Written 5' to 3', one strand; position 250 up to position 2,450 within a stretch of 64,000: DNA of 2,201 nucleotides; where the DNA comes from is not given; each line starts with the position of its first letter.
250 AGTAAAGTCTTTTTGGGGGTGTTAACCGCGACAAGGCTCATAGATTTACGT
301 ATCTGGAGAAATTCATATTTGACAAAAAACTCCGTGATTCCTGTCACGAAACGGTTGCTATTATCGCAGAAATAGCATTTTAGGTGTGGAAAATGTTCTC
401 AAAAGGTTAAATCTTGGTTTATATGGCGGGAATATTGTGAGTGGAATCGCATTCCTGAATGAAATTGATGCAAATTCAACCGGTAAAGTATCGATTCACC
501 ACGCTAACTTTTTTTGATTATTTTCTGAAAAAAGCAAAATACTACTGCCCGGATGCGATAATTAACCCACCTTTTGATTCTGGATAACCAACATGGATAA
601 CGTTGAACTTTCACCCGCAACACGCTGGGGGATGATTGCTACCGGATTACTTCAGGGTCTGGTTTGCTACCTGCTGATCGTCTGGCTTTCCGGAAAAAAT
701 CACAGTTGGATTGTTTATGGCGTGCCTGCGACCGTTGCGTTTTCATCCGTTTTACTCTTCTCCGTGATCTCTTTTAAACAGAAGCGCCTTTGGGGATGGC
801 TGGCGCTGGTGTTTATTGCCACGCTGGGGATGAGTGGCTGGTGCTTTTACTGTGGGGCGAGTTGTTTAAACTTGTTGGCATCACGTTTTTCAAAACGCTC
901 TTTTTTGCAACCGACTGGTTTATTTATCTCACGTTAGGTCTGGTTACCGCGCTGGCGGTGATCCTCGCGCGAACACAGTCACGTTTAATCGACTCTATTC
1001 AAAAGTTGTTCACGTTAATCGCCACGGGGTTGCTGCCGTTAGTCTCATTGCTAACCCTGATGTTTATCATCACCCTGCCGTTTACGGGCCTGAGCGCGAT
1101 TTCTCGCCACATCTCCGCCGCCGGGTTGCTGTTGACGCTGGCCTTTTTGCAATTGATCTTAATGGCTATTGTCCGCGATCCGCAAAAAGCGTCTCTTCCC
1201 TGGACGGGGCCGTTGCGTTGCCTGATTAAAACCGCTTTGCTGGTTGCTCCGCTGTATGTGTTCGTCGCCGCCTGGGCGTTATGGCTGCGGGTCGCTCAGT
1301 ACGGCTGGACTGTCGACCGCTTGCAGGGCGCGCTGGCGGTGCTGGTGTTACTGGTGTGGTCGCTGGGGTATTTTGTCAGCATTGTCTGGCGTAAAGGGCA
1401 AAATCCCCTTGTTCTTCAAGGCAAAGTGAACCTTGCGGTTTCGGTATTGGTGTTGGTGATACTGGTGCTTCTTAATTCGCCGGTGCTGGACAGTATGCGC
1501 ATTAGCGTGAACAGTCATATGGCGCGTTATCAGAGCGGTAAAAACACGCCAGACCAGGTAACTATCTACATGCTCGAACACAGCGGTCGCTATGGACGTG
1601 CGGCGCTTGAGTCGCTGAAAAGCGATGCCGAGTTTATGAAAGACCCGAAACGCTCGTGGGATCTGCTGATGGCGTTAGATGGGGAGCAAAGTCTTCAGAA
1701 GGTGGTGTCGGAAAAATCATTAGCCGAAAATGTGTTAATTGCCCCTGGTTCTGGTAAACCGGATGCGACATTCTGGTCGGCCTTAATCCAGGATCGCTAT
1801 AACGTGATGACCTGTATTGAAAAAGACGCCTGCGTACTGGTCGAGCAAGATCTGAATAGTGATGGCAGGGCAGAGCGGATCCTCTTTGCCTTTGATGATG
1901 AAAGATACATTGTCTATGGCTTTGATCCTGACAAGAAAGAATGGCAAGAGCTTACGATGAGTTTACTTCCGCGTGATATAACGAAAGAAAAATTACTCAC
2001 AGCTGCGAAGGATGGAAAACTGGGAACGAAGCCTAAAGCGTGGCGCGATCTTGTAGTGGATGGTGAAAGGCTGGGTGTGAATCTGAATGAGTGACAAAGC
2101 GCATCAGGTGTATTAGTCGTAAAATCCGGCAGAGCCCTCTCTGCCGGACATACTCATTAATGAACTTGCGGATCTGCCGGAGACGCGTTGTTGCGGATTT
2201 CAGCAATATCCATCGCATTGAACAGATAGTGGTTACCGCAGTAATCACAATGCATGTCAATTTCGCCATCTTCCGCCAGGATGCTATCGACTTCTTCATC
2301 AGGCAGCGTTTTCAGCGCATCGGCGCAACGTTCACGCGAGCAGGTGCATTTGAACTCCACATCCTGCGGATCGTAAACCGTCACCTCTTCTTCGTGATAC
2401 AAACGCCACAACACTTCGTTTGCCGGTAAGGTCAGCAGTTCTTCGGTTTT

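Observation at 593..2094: yhgE reading frame is interrupted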

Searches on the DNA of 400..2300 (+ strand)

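Call 3: search_dna_similar(query=window:400-2300:+, collection=ecoli_genomes, mode=near, max_rows=40, rows=spread)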
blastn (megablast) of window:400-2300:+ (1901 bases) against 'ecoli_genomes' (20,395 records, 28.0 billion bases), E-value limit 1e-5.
Records with a match: 5426; places in all: 5982; records where one place covers at least 80% of the query: 5425.
Genomes with a match: 5425 of 5426; with a place that covers at least 80% of the query: 5424. Places per genome that has any: lowest 1, median 1, highest 4. On chromosomes: 5980 places; on plasmids: 2.
Best place of each record, by identity: 95-99% 5110; 90-95% 316.
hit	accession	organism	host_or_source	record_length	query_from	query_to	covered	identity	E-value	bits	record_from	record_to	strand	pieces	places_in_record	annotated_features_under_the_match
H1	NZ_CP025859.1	Escherichia coli strain 504239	Homo sapiens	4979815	1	1901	100%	98.2%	0e+0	3340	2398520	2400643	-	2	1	yhgE: DUF4153 domain-containing protein | hslO: Hsp33 family molecular chaperone HslO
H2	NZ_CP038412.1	Escherichia coli O157:H7 strain 493/89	Homo sapiens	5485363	1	1901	100%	98.0%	0e+0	3321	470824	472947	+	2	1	yhgE: DUF4153 domain-containing protein | hslO: Hsp33 family molecular chaperone HslO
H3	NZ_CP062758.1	Escherichia coli O157:H7 strain Z892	Bovine Faeces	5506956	1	1901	100%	98.0%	0e+0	3321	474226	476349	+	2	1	yhgE: DUF4153 domain-containing protein | hslO: Hsp33 family molecular chaperone HslO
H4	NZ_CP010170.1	Escherichia coli strain H6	not applicable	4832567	1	1901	100%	97.9%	0e+0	3311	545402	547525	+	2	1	yhgE: DUF4153 domain-containing protein | hslO: Hsp33 family molecular chaperone HslO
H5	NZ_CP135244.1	Escherichia coli strain OHT76-1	Food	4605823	1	1901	100%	97.6%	0e+0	3277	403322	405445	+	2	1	yhgE: DUF4153 domain-containing protein | hslO: Hsp33 family molecular chaperone HslO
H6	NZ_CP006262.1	Escherichia coli O145:H28 str. RM13516 strain RM13516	Homo sapiens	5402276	1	1901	100%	97.3%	0e+0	3251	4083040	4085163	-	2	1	yhgE: DUF4153 domain-containing protein | hslO: Hsp33 family molecular chaperone HslO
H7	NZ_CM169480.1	Escherichia coli strain EC21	Homo sapiens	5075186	2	1901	100%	97.4%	0e+0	3254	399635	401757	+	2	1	yhgE: DUF4153 domain-containing protein | hslO: Hsp33 family molecular chaperone HslO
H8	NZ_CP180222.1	Escherichia coli strain Q65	sputum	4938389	1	1901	100%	97.1%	0e+0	3222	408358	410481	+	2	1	yhgE: DUF4153 domain-containing protein | hslO: Hsp33 family molecular chaperone HslO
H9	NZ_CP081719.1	Escherichia coli strain CX05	-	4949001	1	1901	100%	96.6%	0e+0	3174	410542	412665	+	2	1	yhgE: DUF4153 domain-containing protein | hslO: Hsp33 family molecular chaperone HslO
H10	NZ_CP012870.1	Escherichia coli strain K-12 substr. MG1655_TMP32XR2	culture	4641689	1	1901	100%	96.5%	0e+0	3161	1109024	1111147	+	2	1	yhgE: DUF4153 domain-containing protein | hslO: Hsp33 family molecular chaperone HslO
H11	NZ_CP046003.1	Escherichia coli strain 1916D6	swine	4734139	1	1901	100%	96.5%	0e+0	3161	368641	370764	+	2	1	yhgE: DUF4153 domain-containing protein | hslO: Hsp33 family molecular chaperone HslO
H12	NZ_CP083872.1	Escherichia coli strain NDM5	Homo sapiens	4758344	1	1901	100%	96.5%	0e+0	3161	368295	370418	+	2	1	yhgE: DUF4153 domain-containing protein | hslO: Hsp33 family molecular chaperone HslO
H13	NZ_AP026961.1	Escherichia coli strain EC20-72C-1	Anabas testudineus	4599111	1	1901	100%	96.5%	0e+0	3161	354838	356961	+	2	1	yhgE: DUF4153 domain-containing protein | hslO: Hsp33 family molecular chaperone HslO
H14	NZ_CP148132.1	Escherichia coli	missing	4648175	1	1901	100%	96.5%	0e+0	3161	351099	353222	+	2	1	yhgE: DUF4153 domain-containing protein | hslO: Hsp33 family molecular chaperone HslO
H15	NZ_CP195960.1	Escherichia coli strain A3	Raw wastewater influent sample from the ...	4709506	1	1901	100%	96.5%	0e+0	3161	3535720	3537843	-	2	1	yhgE: DUF4153 domain-containing protein | hslO: Hsp33 family molecular chaperone HslO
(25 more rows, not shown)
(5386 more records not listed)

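Call 4: get_annotated_region(hit=H1, flank=300)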
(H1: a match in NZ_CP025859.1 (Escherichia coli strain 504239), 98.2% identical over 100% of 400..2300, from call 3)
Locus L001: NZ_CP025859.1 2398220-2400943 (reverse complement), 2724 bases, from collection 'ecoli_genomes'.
description: Escherichia coli strain 504239 chromosome, complete genome
organism: Escherichia coli strain 504239 (NCBI taxid 562)
replicon: chromosome; assembly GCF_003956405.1
host: Homo sapiens; source: stool; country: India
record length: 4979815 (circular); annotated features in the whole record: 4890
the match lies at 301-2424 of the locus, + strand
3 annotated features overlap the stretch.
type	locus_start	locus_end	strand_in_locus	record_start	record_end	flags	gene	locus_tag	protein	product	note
CDS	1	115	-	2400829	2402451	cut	pckA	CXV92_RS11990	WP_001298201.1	phosphoenolpyruvate carboxykinase (ATP)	-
CDS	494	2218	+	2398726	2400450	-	yhgE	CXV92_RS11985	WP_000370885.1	DUF4153 domain-containing protein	-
CDS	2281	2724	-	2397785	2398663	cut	hslO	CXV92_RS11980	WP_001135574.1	Hsp33 family molecular chaperone HslO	-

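Call 5: get_annotated_region(hit=H10, flank=300)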
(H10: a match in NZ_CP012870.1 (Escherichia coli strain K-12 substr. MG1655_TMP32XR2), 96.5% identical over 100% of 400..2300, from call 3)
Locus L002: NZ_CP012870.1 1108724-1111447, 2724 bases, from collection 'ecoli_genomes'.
description: Escherichia coli strain K-12 substr. MG1655_TMP32XR2 chromosome, complete genome
organism: Escherichia coli strain K-12 substr. MG1655_TMP32XR2 (NCBI taxid 562)
replicon: chromosome; assembly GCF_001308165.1
host: -; source: culture; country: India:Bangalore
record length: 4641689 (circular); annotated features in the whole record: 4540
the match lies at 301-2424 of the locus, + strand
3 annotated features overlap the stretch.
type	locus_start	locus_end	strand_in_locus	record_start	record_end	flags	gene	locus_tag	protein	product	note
CDS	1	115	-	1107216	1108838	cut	pckA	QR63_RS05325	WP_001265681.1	phosphoenolpyruvate carboxykinase (ATP)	-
CDS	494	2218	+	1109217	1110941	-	yhgE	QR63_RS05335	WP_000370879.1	DUF4153 domain-containing protein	-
CDS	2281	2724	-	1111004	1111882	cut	hslO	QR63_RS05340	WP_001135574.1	Hsp33 family molecular chaperone HslO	-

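Call 7: search_dna_similar(query=window:770-900:+, collection=ecoli_genomes, mode=near, max_rows=30, rows=best)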
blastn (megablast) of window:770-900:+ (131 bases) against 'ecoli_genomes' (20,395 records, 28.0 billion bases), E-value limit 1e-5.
Records with a match: 5426; places in all: 5430; records where one place covers at least 80% of the query: 4532.
Genomes with a match: 5425 of 5426; with a place that covers at least 80% of the query: 4531. Places per genome that has any: lowest 1, median 1, highest 2. On chromosomes: 5429 places; on plasmids: 1.
Best place of each record, by identity: 95-99% 4418; 90-95% 1008.
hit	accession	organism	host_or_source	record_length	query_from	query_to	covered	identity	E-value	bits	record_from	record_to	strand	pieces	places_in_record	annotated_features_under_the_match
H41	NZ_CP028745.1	Escherichia coli strain A30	Papio cynocephalus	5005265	1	131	100%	98.6%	2e-27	254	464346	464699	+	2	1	yhgE: DUF4153 domain-containing protein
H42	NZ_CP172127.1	Escherichia coli strain GF43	chicken meat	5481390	1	131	100%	98.6%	6e-27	245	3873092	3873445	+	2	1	yhgE: DUF4153 domain-containing protein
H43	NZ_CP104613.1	Escherichia coli strain AHM8C212RI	chicken feces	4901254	1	131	100%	97.9%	7e-26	248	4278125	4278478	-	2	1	yhgE: DUF4153 domain-containing protein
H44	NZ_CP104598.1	Escherichia coli strain AHM8C160RI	chicken feces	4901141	1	131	100%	97.9%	7e-26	248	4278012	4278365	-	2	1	yhgE: DUF4153 domain-containing protein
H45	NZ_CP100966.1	Escherichia coli strain ET350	Hoplobatrachus rugulosus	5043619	1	131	100%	97.9%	2e-27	249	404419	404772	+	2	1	yhgE: DUF4153 domain-containing protein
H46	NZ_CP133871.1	Escherichia coli strain ES5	Homo sapiens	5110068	1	131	100%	97.9%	2e-27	249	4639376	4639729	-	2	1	yhgE: DUF4153 domain-containing protein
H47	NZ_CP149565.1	Escherichia coli strain 1504D004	Sus scrofa domesticus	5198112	1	131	100%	97.9%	2e-27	249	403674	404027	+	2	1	yhgE: DUF4153 domain-containing protein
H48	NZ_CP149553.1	Escherichia coli strain 1604D011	Sus scrofa domesticus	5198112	1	131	100%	97.9%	2e-27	249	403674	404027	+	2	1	yhgE: DUF4153 domain-containing protein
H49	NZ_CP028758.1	Escherichia coli strain A16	Otter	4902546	1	131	100%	97.9%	6e-27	247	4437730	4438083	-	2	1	yhgE: DUF4153 domain-containing protein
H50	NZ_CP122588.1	Escherichia coli strain ETEC6335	Sus scrofa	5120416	1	131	100%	97.9%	6e-27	247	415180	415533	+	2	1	yhgE: DUF4153 domain-containing protein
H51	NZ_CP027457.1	Escherichia coli strain 88-3493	missing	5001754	1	130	99%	98.6%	6e-27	250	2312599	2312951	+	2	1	yhgE: DUF4153 domain-containing protein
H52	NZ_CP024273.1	Escherichia coli strain F9792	missing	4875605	1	130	99%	98.6%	6e-27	250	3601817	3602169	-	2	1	yhgE: DUF4153 domain-containing protein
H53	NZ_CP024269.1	Escherichia coli strain F8111-1SC3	missing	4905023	1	130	99%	98.6%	6e-27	250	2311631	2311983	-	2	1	yhgE: DUF4153 domain-containing protein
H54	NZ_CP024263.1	Escherichia coli O169:H41 strain F6326-C1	missing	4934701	1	130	99%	98.6%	6e-27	250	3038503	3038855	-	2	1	yhgE: DUF4153 domain-containing protein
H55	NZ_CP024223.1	Escherichia coli O169:H41 strain 2014EL-1345-2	missing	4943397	1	130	99%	98.6%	6e-27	250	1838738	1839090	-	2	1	yhgE: DUF4153 domain-containing protein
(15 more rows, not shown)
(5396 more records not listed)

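Call 14: get_annotated_region(hit=H41, flank=1500)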
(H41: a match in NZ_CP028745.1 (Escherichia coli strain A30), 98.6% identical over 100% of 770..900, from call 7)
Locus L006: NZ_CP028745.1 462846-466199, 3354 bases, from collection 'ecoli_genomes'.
description: Escherichia coli strain A30 chromosome, complete genome
organism: Escherichia coli strain A30 (NCBI taxid 562)
replicon: chromosome; assembly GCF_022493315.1
host: Papio cynocephalus; source: feces; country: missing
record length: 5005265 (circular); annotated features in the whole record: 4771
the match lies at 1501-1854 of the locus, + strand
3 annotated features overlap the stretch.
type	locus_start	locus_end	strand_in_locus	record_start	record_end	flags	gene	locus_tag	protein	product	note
CDS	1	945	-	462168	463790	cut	pckA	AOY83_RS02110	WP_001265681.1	phosphoenolpyruvate carboxykinase (ATP)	-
CDS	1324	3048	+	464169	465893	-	yhgE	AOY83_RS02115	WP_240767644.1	DUF4153 domain-containing protein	-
CDS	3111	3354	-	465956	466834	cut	hslO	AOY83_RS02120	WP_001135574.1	Hsp33 family molecular chaperone HslO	-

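Call 15: get_annotated_region(hit=H43, flank=1500)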
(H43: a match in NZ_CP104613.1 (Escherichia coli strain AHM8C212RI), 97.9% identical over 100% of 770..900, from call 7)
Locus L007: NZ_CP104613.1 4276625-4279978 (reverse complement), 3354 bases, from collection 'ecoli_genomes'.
description: Escherichia coli strain AHM8C212RI chromosome, complete genome
organism: Escherichia coli strain AHM8C212RI (NCBI taxid 562)
replicon: chromosome; assembly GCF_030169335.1
host: -; source: chicken feces; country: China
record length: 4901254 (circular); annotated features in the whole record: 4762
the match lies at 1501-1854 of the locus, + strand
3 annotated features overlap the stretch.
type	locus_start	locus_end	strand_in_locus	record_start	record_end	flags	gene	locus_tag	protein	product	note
CDS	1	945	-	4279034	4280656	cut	pckA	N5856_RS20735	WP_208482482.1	phosphoenolpyruvate carboxykinase (ATP)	-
CDS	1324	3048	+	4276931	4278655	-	yhgE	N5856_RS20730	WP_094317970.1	DUF4153 domain-containing protein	-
CDS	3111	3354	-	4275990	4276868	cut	hslO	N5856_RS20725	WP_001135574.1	Hsp33 family molecular chaperone HslO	-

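Call 31: search_dna_similar(query=window:1400-1750:+, collection=ecoli_genomes, mode=near, max_rows=12, rows=best)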
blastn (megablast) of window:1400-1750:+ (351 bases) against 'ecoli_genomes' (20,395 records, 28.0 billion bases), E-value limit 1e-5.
Records with a match: 5426; places in all: 5427; records where one place covers at least 80% of the query: 5426.
Genomes with a match: 5425 of 5426; with a place that covers at least 80% of the query: 5425. Places per genome that has any: lowest 1, median 1, highest 2. On chromosomes: 5426 places; on plasmids: 1.
Best place of each record, by identity: 95-99% 293; 90-95% 5133.
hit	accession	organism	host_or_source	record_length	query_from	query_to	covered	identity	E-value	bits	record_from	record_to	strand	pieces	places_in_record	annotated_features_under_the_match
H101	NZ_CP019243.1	Escherichia coli strain Combat2C1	Homo sapiens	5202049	1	351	100%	98.0%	1e-171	610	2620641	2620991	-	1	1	yhgE: DUF4153 domain-containing protein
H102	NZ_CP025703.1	Escherichia coli strain BH100N substr. MG2017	Homo sapiens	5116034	1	351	100%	98.0%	1e-171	610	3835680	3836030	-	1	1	yhgE: DUF4153 domain-containing protein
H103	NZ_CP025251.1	Escherichia coli strain BH100 substr. MG2017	Homo sapiens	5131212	1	351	100%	98.0%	1e-171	610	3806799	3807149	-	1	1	yhgE: DUF4153 domain-containing protein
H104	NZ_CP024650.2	Escherichia coli strain BH100 substr. MG2014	Homo sapiens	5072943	1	351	100%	98.0%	1e-171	610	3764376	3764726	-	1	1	yhgE: DUF4153 domain-containing protein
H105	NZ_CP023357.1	Escherichia coli strain 317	canine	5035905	1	351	100%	98.0%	1e-171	610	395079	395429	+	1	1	yhgE: DUF4153 domain-containing protein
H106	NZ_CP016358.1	Escherichia coli strain K-15KW01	Homo sapiens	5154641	1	351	100%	98.0%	1e-171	610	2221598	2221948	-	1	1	yhgE: DUF4153 domain-containing protein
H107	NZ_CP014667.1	Escherichia coli strain ECONIH2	-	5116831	1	351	100%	98.0%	1e-171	610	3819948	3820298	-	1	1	yhgE: DUF4153 domain-containing protein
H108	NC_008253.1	Escherichia coli 536 strain 536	-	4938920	1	351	100%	98.0%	1e-171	610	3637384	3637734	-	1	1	yhgE: DUF4153 domain-containing protein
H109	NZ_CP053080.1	Escherichia coli strain HB37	chicken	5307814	1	351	100%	98.0%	1e-171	610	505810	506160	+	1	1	yhgE: DUF4153 domain-containing protein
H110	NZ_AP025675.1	Escherichia coli strain Rb-3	Homo sapiens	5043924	1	351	100%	98.0%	1e-171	610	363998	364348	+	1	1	yhgE: DUF4153 domain-containing protein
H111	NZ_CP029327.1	Escherichia coli strain A37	Notomys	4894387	1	351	100%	98.0%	1e-171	610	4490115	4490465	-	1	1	yhgE: DUF4153 domain-containing protein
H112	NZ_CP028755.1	Escherichia coli strain A20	Mexican long-nosed bat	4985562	1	351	100%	98.0%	1e-171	610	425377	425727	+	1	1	yhgE: DUF4153 domain-containing protein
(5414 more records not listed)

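Call 32: get_annotated_region(hit=H108, flank=1500)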
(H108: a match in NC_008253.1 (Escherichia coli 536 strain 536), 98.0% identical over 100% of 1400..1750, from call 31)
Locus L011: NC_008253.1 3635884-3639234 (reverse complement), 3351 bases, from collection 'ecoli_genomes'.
description: Escherichia coli 536, complete sequence
organism: Escherichia coli 536 strain 536 (NCBI taxid 362663)
replicon: chromosome; assembly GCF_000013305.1
host: -; source: -; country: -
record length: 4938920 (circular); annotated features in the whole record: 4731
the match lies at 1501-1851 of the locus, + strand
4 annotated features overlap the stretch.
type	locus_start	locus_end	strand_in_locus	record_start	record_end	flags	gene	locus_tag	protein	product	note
CDS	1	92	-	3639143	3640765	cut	pckA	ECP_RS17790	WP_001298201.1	phosphoenolpyruvate carboxykinase (ATP)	-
CDS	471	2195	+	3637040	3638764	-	yhgE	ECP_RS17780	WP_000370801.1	DUF4153 domain-containing protein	-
CDS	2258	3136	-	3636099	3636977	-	hslO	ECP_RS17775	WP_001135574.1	Hsp33 family molecular chaperone HslO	-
CDS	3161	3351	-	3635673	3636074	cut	hslR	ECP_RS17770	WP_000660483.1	ribosome-associated heat shock protein Hsp15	-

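Call 33: get_annotated_region(hit=H52, flank=1500)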
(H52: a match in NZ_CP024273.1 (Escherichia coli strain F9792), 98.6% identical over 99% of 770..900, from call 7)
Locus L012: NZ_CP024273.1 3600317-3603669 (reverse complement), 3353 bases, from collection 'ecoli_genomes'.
description: Escherichia coli strain F9792 chromosome, complete genome
organism: Escherichia coli strain F9792 (NCBI taxid 562)
replicon: chromosome; assembly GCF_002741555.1
host: missing; source: missing; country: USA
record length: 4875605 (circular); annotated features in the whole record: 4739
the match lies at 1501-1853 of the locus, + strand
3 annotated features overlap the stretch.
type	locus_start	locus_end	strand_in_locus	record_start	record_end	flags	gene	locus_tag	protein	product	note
CDS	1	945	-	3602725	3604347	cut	pckA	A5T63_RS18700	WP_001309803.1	phosphoenolpyruvate carboxykinase (ATP)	-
CDS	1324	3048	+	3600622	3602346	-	yhgE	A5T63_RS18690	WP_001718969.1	DUF4153 domain-containing protein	-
CDS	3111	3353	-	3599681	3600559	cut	hslO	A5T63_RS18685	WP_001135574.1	Hsp33 family molecular chaperone HslO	-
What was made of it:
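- On Programmed ribosomal frameshift gene: All orthologues inspected, including the top-ranked matches, are single-frame 1725-nt genes (calls 3, 7, 14, 15, 32, 33).
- Checked: Intact yhgE in K-12 and in every other complete E. coli genome listed is 1725 nt / 574 aa (calls 4, 5, 14, 15, 32, 33).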

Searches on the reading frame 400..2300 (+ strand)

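Call 27: profile_search(protein=L002:494-2215:+)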
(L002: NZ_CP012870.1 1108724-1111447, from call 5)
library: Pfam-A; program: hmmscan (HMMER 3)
A. the first sequence (574 residues): domains with independent E <= 10: 1; with E <= 0.001: 1
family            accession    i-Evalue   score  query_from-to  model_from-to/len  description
DUF4153           PF13687.11    2.6e-31   109.6      52-415         3-372/373  Domain of unknown function (DUF4153)
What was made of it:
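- It is part of the Pfam DUF4153 model built from diverse bacteria (call 27), and it is present in essentially all E. coli phylogroups sampled (calls 3, 7).
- On YhgE / DUF4153 (PF13687) gene: Intact K-12 YhgE matches 3-372 with E = 2.6e-31 (call 27).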
